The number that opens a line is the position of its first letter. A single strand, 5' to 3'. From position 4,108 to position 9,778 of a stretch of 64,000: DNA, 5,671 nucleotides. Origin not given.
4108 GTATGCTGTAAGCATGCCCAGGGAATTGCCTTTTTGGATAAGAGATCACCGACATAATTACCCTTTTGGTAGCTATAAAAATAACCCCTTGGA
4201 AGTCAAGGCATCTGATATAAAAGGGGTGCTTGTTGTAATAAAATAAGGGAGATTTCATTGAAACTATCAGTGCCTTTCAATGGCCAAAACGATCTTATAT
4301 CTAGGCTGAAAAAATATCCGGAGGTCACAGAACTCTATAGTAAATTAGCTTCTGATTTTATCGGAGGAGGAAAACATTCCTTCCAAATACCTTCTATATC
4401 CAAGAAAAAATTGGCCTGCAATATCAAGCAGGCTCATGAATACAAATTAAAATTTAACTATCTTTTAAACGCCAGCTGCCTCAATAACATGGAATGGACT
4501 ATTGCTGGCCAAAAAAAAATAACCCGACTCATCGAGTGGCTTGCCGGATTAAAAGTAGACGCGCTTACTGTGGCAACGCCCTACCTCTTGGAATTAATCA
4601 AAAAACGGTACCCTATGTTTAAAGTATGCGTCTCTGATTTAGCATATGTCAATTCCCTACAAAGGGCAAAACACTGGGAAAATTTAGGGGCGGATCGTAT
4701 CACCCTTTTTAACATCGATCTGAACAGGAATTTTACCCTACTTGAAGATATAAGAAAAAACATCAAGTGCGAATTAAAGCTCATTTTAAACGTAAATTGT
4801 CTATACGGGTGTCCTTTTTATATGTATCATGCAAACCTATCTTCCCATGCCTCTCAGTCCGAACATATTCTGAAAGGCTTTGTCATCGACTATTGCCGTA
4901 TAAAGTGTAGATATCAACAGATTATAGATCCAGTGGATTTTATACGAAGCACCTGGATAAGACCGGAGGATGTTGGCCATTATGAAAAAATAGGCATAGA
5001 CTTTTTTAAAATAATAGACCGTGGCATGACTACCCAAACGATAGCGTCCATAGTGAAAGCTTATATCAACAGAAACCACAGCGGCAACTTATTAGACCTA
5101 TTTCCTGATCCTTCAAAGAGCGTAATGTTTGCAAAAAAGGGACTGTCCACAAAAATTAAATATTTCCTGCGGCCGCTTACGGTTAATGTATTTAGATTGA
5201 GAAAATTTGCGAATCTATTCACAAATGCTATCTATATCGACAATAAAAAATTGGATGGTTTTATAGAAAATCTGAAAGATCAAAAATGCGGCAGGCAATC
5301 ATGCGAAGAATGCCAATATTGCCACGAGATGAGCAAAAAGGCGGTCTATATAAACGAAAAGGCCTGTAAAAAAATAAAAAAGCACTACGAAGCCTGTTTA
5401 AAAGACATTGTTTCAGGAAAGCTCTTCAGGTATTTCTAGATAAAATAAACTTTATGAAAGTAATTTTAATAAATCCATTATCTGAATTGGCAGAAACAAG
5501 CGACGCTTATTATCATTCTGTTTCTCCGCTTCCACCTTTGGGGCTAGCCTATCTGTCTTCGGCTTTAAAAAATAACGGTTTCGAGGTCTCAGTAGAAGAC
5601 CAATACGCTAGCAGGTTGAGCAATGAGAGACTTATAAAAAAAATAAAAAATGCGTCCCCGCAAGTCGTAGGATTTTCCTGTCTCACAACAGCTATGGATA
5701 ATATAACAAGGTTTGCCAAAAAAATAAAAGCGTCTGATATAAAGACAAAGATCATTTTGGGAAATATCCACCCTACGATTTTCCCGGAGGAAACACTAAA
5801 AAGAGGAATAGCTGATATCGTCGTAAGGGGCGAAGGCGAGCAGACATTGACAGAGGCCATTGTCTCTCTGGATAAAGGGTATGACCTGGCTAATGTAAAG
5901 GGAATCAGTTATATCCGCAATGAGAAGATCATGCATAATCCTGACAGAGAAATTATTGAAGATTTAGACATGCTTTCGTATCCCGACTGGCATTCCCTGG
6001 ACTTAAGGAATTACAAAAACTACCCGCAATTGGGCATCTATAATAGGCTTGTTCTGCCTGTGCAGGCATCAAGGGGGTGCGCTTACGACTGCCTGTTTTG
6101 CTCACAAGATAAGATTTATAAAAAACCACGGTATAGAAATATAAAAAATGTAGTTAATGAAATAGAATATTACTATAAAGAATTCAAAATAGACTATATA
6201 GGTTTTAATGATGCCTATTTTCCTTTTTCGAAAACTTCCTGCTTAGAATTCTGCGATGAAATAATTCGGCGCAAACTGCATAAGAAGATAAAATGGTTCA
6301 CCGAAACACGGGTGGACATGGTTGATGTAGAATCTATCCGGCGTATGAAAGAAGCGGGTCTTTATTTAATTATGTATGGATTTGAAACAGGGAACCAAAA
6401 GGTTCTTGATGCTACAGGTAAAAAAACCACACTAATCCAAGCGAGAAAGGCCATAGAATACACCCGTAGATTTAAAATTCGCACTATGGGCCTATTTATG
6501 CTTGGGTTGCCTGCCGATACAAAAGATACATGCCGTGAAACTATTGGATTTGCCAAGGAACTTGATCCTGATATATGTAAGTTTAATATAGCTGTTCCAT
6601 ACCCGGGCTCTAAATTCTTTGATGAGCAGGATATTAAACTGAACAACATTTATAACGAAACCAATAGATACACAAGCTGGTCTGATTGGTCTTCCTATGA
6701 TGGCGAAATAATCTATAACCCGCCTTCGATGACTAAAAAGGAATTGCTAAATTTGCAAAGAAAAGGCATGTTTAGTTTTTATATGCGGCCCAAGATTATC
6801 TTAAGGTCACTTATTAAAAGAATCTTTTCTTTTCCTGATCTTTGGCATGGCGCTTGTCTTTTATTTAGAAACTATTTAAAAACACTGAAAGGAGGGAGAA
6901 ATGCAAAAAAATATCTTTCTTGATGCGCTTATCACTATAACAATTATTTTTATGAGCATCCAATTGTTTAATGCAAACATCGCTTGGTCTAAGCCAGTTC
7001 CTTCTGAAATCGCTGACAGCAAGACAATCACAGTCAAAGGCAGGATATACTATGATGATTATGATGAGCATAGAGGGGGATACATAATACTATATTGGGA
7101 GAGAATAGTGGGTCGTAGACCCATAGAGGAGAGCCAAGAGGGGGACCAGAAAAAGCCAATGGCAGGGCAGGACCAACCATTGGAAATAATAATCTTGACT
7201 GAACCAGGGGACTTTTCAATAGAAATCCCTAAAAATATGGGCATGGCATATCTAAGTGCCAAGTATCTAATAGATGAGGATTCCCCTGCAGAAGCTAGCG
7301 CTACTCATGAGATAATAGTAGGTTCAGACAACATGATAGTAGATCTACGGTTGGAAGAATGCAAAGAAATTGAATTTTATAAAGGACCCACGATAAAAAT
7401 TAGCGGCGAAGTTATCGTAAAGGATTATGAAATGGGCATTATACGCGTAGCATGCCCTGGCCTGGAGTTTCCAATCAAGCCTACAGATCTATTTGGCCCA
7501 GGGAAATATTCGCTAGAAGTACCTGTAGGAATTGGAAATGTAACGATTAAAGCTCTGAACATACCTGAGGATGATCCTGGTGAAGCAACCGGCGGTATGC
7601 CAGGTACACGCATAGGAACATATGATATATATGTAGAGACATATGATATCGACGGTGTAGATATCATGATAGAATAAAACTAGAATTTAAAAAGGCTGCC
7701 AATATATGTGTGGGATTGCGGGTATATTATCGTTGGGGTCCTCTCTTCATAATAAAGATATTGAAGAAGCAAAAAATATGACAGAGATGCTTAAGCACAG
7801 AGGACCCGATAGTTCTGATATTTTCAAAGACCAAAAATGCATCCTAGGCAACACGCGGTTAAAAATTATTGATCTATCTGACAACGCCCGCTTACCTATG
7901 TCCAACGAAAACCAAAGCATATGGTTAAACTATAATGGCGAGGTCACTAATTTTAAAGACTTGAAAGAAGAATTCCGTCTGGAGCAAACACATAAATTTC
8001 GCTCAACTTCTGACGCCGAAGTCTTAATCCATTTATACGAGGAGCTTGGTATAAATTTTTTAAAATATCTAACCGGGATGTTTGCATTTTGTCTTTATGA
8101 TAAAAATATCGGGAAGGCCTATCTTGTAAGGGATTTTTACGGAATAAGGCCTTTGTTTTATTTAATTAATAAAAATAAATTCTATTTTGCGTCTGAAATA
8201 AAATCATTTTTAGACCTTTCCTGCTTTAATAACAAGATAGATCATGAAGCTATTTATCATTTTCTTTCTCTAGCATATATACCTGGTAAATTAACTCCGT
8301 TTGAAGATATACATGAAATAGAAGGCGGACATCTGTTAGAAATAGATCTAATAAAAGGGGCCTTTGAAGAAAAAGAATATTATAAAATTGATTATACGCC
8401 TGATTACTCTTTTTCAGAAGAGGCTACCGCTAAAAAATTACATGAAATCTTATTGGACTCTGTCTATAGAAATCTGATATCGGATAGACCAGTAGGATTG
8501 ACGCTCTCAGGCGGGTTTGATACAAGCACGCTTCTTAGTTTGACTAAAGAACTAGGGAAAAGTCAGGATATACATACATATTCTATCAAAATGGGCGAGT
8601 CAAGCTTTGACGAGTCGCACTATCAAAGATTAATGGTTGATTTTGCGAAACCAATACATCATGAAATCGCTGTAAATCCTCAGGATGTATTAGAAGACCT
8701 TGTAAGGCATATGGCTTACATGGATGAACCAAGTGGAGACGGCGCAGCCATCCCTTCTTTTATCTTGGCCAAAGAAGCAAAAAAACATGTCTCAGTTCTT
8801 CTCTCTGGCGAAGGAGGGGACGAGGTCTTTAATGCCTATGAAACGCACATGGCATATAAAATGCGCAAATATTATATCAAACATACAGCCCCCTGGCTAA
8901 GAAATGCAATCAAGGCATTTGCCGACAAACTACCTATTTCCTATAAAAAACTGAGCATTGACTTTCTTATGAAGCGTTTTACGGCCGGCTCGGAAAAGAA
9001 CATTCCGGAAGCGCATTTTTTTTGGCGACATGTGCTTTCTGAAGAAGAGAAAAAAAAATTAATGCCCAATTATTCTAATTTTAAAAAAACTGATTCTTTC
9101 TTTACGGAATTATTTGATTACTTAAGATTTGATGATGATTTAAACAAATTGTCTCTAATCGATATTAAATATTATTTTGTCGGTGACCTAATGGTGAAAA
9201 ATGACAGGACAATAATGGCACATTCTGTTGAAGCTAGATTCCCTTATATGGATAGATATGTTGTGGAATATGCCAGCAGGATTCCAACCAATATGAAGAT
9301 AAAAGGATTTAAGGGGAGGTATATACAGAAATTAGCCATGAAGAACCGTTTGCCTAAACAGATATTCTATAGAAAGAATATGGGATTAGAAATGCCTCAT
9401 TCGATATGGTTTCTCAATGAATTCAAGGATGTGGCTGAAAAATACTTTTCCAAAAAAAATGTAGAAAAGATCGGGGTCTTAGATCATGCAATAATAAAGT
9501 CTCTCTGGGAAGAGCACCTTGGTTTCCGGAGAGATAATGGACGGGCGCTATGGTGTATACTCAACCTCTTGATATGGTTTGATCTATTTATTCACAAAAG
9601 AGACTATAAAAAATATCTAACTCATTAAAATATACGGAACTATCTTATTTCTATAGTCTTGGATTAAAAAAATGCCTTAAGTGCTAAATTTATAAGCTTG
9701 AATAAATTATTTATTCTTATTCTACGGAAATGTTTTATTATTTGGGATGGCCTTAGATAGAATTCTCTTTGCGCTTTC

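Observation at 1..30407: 30-kb low-GC accessory cluster dense in B12-radical SAM enzymes, AsnB amidotransferases, U32 proteins, GT2/GT-C transferases and novel membrane protein families, sitting directly upstream of dnaA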

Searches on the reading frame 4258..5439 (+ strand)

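Call 5: search_protein_families(library=pfam, proteins=[window:4258-5439:+], max_evalue=0.01)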
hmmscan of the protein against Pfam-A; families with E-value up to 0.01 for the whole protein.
window:4258-5439:+ (393 aa): 2 families
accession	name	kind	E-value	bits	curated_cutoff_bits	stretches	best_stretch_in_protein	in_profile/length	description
PF01136.24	Peptidase_U32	-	2.9e-10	40.3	22.4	1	86-150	2-66/233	Peptidase family U32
PF05635.17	23S_rRNA_IVP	-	0.004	17.8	33.8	1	344-383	64-103/106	23S rRNA-intervening sequence protein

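Call 8: search_protein_families(library=ncbifam, proteins=[window:4258-5439:+], max_evalue=0.001)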
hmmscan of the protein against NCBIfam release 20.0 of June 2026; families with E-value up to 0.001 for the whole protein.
window:4258-5439:+ (393 aa): 1 family
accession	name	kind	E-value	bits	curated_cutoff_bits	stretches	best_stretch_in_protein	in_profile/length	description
NF011996.0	PRK15452.1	equivalog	6e-06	25.3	534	1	47-151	44-142/449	prephenate-dependent tRNA uridine(34) hydroxylase TrhP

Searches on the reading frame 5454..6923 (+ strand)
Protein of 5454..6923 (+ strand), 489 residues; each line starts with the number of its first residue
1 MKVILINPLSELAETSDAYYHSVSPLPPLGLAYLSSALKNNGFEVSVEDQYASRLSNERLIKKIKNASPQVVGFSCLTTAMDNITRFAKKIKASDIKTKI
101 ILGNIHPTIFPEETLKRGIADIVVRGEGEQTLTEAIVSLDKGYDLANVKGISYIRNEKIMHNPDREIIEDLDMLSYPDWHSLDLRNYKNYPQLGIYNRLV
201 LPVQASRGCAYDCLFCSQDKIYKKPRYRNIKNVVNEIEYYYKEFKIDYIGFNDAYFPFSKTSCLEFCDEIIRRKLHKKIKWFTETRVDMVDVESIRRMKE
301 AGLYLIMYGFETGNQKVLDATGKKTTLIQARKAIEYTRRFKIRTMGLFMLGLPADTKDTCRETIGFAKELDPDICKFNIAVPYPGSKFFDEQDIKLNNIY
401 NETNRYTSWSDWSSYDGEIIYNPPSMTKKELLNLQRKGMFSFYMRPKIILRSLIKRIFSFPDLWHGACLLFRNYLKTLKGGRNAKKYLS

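Call 5: search_protein_families(library=pfam, proteins=[window:5454-6923:+], max_evalue=0.01)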
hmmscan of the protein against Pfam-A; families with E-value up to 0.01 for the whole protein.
window:5454-6923:+ (489 aa): 2 families
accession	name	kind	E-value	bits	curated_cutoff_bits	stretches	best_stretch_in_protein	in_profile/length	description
PF02310.24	B12-binding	-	4.2e-25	88.3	32.1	1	24-135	10-120/121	B12 binding domain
PF04055.27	Radical_SAM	-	1.2e-17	65.1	29.5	1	205-366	3-165/166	Radical SAM superfamily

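Call 8: search_protein_families(library=ncbifam, proteins=[window:5454-6923:+], max_evalue=0.001)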
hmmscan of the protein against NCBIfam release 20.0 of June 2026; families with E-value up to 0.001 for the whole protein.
window:5454-6923:+ (489 aa): 25 families
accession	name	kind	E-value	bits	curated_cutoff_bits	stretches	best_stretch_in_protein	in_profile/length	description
TIGR02026.1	BchE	equivalog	5.4e-69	233.3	481.35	1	25-454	19-438/497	magnesium-protoporphyrin IX monomethyl ester anaerobic oxidative cyclase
TIGR03471.1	HpnJ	equivalog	1.3e-53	182.5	577.6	1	78-459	78-449/472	hopanoid biosynthesis associated radical SAM protein HpnJ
NF038361.1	rSAM_Sden_1168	equivalog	1.2e-47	162.7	575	1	26-403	83-483/560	Sden_1168 family B12-binding radical SAM P-methyltransferase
NF050148.1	rSAM_ApyD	equivalog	1e-37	129.8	750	1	2-397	2-398/645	RiPP biosynthesis radical SAM protein ApyD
TIGR04072.2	rSAM_ladder_B12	equivalog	7.2e-37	127.1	360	1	25-371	15-350/443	lipid biosynthesis B12-binding/radical SAM protein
TIGR04479.1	bcpD_PhpK_rSAM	subfamily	3.1e-35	121.5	600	1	13-376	58-415/504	PhpK family radical SAM P-methyltransferase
TIGR04367.1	HpnR_B12_rSAM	equivalog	4.7e-31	107.9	650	1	24-397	18-378/490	hopanoid C-3 methylase HpnR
TIGR04013.1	B12_SAM_MJ_1487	hypoth_equivalog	1.5e-30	106.4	251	1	51-400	25-365/382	TIGR04013 family B12-binding domain/radical SAM domain-containing protein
TIGR04385.1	B12_rSAM_cofa1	equivalog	2.2e-28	99.7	450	1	28-369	20-363/438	B12 lower ligand biosynthesis radical SAM protein BzaD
TIGR04014.1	B12_SAM_MJ_0865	equivalog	1.3e-25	90.1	360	1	59-390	29-356/434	methyl-coenzyme M reductase glutamine C-methyltransferase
TIGR03975.1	rSAM_ocin_1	subfamily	6.6e-25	87.6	281.85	1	58-363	118-423/606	RiPP maturation radical SAM C-methyltransferase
NF033070.1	rSAM_AprD4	equivalog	3.4e-23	82.3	500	1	180-409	176-406/456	AprD4 family radical SAM diol-dehydratase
NF040542.1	rSAM_RCCLKC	equivalog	3.8e-20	72.4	450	1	28-349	13-329/423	arsinothricin biosynthesis radical SAM protein ArsL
TIGR04295.1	B12_rSAM_oligo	hypoth_equivalog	6.8e-19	67.8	400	1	3-320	2-311/422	TIGR04295 family B12-binding domain-containing radical SAM protein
NF033712.0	B12_rSAM_KedN5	subfamily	6.2e-18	64.4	700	1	43-274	37-268/624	KedN5 family methylcobalamin-dependent radical SAM C-methyltransferase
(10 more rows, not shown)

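Call 32: search_solved_structures(query=window:5454-6923:+, max_evalue=0.001)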
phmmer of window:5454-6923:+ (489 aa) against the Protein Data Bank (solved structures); distinct sequences matched with E-value up to 0.001: 6.
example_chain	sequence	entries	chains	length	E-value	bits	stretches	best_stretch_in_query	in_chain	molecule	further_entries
6fd2_B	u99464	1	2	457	5.5e-18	68.1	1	196-389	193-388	Putative apramycin biosynthetic oxidoreductase 4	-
9ccb_A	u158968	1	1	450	6.2e-13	51.4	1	108-391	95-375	Radical SAM core domain-containing protein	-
5ul2_A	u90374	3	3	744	7.3e-12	47.9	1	25-371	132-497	OxsB protein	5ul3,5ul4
9n1b_A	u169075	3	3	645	3.5e-09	39.1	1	54-371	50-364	Radical SAM protein | Radical SAM enzyme CysS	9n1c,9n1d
6wte_A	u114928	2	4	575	8.4e-06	27.9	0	203-381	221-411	B12-binding domain-containing protein | Tryptophan-C2-methyltransferase containing B12-binding domain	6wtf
7kdx_A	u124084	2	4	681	0.00081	21.4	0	68-369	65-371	Methyltransferase TokK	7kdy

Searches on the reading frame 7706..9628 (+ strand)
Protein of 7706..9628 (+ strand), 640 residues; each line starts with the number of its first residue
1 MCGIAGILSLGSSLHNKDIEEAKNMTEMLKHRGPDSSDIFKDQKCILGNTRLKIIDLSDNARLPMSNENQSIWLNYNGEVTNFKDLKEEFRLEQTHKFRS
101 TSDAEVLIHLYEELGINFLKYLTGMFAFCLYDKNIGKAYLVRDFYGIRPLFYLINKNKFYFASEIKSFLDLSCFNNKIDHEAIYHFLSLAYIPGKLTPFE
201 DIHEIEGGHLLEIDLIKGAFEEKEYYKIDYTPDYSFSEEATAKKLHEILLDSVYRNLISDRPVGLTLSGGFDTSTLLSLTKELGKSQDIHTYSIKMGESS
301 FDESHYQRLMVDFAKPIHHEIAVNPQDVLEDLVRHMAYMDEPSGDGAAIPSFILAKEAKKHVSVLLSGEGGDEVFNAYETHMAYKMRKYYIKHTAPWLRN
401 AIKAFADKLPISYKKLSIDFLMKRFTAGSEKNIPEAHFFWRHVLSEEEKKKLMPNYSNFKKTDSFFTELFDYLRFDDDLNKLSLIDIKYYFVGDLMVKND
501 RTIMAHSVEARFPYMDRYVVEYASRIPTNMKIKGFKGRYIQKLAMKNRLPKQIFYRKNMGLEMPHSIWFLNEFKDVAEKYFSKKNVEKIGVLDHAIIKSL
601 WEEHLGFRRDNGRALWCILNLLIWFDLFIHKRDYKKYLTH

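Call 5: search_protein_families(library=pfam, proteins=[window:7706-9628:+], max_evalue=0.01)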
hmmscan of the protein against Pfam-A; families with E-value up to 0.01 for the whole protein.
window:7706-9628:+ (640 aa): 4 families
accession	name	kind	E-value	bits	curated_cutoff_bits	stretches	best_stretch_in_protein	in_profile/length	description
PF00733.27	Asn_synthase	-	2e-77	261.7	21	1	245-625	2-353/354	Asparagine synthase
PF13522.11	GATase_6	-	1.2e-34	119.6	27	1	34-164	1-130/130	Glutamine amidotransferase domain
PF13537.11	GATase_7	-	3.1e-34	118.1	25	1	50-169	2-122/123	Glutamine amidotransferase domain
PF12481.13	DUF3700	-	0.0039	17.1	27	1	72-173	77-180/228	Aluminium induced protein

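Call 8: search_protein_families(library=ncbifam, proteins=[window:7706-9628:+], max_evalue=0.001)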
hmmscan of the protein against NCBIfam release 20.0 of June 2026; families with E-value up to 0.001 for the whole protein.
window:7706-9628:+ (640 aa): 9 families
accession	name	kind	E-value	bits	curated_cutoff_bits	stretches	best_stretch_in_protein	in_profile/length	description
TIGR03108.1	eps_aminotran_1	hypoth_equivalog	6e-126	421.6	816.9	1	1-621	1-621/628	XrtA/PEP-CTERM system amidotransferase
TIGR01536.1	asn_synth_AEB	equivalog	1e-122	410.8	267.1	1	2-559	1-515/517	asparagine synthase (glutamine-hydrolyzing)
TIGR03104.1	trio_amidotrans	equivalog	2.2e-93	313.5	570.1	2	1-380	1-382/589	N-acetylglutaminylglutamine amidotransferase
NF006949.0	PRK09431.1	equivalog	4.3e-83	279.7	499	3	1-170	1-167/554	asparagine synthase B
NF033535.1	lass_lactam_cya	exception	1.2e-65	222.4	525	2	1-419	1-416/668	lasso peptide isopeptide bond-forming cyclase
NF033561.1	macrolact_Ik_Al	subfamily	5.9e-11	41.7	300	1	180-389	133-345/561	albusnodin/ikarugamycin family macrolactam cyclase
TIGR01134.1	purF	equivalog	9.2e-10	38.4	350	1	64-168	86-199/432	amidophosphoribosyltransferase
NF001484.0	PRK00331.1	subfamily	9.4e-07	27.6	381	1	64-171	87-201/601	isomerizing glutamine--fructose-6-phosphate transaminase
TIGR01135.1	glmS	equivalog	1.6e-05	23.6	418.05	1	64-171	86-200/607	glutamine--fructose-6-phosphate transaminase (isomerizing)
